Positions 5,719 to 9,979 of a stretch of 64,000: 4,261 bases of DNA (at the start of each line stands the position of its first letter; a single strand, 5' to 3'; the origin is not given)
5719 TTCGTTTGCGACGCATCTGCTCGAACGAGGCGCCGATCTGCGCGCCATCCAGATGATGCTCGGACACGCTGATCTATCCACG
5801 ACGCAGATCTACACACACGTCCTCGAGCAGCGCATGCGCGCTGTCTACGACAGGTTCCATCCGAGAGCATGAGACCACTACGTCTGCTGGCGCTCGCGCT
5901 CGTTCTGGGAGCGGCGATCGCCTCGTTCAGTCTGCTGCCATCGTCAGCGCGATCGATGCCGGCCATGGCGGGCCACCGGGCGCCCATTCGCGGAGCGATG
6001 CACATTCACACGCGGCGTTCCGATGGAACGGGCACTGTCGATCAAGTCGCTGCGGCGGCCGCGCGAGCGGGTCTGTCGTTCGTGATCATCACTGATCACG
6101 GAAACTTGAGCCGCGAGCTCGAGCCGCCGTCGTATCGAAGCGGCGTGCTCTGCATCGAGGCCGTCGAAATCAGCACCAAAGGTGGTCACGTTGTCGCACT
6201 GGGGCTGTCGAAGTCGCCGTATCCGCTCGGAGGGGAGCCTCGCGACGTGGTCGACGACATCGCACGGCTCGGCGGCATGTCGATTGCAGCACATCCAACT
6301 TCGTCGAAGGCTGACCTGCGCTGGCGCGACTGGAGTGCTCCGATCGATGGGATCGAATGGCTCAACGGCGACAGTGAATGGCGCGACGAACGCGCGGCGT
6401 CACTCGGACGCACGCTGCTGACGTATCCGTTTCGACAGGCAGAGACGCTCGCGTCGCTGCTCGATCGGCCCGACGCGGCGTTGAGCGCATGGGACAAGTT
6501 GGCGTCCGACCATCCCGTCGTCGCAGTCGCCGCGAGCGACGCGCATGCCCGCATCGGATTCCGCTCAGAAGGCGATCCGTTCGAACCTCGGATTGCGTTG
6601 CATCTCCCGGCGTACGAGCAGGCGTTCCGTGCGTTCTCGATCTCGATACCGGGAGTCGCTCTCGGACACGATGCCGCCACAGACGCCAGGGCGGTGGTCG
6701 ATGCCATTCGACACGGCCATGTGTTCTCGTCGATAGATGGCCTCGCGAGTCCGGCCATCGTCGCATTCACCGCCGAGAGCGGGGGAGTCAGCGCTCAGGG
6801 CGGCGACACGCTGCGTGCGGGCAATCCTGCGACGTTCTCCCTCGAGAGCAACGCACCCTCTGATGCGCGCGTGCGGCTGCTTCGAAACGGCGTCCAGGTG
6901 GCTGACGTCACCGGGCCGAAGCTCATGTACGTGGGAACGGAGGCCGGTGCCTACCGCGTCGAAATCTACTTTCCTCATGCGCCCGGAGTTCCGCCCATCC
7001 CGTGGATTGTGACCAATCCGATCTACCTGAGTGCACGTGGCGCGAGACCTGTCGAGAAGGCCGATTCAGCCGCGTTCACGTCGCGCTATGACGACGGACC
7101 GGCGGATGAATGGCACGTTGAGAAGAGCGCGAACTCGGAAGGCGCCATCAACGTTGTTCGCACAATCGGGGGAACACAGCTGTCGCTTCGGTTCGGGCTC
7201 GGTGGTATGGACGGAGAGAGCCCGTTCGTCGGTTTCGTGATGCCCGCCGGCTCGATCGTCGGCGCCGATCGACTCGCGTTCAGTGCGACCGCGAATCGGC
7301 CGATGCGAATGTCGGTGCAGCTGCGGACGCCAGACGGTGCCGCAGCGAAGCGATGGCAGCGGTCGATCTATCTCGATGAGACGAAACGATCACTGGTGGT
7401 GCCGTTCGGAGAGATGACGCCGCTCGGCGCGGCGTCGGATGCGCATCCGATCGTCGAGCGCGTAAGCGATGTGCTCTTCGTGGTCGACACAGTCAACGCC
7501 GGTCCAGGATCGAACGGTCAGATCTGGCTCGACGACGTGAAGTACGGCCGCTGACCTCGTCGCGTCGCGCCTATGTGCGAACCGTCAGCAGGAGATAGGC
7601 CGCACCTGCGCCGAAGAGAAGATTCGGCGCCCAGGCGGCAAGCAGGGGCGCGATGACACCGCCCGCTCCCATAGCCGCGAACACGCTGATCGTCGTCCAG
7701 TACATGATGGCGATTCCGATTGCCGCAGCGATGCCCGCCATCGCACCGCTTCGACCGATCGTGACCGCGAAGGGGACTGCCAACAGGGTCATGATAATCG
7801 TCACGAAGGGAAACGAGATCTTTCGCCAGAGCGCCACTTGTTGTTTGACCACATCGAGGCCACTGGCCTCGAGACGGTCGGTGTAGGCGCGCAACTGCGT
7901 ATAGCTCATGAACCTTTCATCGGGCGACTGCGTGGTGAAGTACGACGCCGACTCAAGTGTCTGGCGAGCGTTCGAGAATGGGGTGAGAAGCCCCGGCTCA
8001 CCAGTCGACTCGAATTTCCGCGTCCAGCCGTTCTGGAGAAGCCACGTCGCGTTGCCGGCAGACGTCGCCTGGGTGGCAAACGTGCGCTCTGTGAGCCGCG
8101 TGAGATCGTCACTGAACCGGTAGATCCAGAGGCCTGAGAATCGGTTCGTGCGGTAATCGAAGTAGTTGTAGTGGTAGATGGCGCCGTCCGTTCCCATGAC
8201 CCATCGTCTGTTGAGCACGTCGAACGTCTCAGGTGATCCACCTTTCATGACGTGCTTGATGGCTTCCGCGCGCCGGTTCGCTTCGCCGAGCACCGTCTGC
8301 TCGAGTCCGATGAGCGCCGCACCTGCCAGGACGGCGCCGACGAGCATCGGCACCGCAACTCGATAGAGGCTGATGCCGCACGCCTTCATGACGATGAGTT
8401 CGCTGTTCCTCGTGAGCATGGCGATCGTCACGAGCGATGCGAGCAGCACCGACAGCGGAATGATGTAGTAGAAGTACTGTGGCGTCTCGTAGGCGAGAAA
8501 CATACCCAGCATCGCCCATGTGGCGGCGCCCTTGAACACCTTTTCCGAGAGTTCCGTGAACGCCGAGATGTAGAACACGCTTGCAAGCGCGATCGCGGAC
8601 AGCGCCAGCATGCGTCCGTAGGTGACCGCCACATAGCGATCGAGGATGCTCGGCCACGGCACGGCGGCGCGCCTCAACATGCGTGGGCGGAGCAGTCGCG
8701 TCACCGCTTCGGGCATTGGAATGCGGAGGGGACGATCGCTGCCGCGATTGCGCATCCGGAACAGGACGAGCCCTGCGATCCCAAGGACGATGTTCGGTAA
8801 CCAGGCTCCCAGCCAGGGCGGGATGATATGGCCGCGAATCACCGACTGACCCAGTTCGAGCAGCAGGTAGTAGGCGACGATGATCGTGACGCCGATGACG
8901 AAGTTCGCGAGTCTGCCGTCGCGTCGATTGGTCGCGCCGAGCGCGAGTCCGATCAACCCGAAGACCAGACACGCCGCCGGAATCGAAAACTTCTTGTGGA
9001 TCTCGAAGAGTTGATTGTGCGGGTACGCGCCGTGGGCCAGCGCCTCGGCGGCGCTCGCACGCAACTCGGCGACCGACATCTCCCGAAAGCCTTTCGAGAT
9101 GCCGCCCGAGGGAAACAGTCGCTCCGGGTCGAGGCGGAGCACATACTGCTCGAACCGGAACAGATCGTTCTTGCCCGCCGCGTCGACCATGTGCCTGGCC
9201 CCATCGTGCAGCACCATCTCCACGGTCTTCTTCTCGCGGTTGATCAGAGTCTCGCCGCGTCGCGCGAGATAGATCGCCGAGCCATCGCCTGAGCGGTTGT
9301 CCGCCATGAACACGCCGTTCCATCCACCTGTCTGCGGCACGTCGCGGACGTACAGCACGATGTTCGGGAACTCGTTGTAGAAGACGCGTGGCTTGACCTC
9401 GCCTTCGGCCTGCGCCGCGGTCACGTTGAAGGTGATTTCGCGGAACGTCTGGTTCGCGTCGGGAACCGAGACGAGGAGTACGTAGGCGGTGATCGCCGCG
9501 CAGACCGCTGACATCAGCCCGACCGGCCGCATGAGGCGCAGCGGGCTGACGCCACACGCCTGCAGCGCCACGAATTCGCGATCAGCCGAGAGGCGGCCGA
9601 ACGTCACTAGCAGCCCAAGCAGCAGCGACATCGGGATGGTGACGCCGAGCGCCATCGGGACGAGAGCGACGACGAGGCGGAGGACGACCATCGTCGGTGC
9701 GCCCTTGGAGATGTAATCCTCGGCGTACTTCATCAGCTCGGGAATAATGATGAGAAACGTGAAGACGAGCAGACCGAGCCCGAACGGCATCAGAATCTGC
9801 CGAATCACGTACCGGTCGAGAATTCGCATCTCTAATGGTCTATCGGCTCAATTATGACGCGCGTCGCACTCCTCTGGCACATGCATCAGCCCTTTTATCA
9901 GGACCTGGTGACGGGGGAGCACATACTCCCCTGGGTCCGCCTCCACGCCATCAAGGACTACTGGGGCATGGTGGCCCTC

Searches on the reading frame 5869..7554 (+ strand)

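Call 50: search_protein_families(library=pfam, proteins=[window:5869-7554:+], max_evalue=0.00001)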
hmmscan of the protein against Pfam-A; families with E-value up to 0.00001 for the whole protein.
window:5869-7554:+ (561 aa): 1 family
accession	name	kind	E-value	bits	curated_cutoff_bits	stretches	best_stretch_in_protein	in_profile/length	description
PF02811.25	PHP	-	6.5e-06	27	26.4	1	44-84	2-41/164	PHP domain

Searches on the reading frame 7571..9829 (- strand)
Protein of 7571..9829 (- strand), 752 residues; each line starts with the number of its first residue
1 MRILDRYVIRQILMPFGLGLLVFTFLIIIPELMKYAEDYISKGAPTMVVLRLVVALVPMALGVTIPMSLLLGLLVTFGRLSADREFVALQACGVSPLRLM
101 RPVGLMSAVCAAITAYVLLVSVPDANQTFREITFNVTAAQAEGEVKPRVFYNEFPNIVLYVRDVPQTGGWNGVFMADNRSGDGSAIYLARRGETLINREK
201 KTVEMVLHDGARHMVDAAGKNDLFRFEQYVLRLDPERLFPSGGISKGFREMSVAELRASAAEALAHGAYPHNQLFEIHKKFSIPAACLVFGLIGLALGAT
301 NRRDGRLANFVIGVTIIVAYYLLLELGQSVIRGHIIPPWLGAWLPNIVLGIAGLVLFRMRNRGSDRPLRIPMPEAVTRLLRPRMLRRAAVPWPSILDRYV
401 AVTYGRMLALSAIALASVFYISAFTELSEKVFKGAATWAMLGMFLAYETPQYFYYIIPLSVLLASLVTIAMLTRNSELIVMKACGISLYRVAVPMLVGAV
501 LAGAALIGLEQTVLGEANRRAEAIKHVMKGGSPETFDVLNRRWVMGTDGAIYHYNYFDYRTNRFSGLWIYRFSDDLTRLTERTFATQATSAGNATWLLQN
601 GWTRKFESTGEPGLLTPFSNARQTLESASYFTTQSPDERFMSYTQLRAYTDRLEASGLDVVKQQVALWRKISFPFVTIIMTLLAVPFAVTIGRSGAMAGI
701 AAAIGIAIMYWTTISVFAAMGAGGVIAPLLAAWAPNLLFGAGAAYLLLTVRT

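Call 7: search_protein_families(library=pfam, proteins=[window:7571-9829:-])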
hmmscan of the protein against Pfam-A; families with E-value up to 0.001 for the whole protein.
window:7571-9829:- (752 aa): 1 family
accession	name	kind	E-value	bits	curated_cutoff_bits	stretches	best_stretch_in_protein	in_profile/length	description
PF03739.19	LptF_LptG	-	4.7e-153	509.8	27.9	2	6-358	1-352/353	Lipopolysaccharide export system permease LptF/LptG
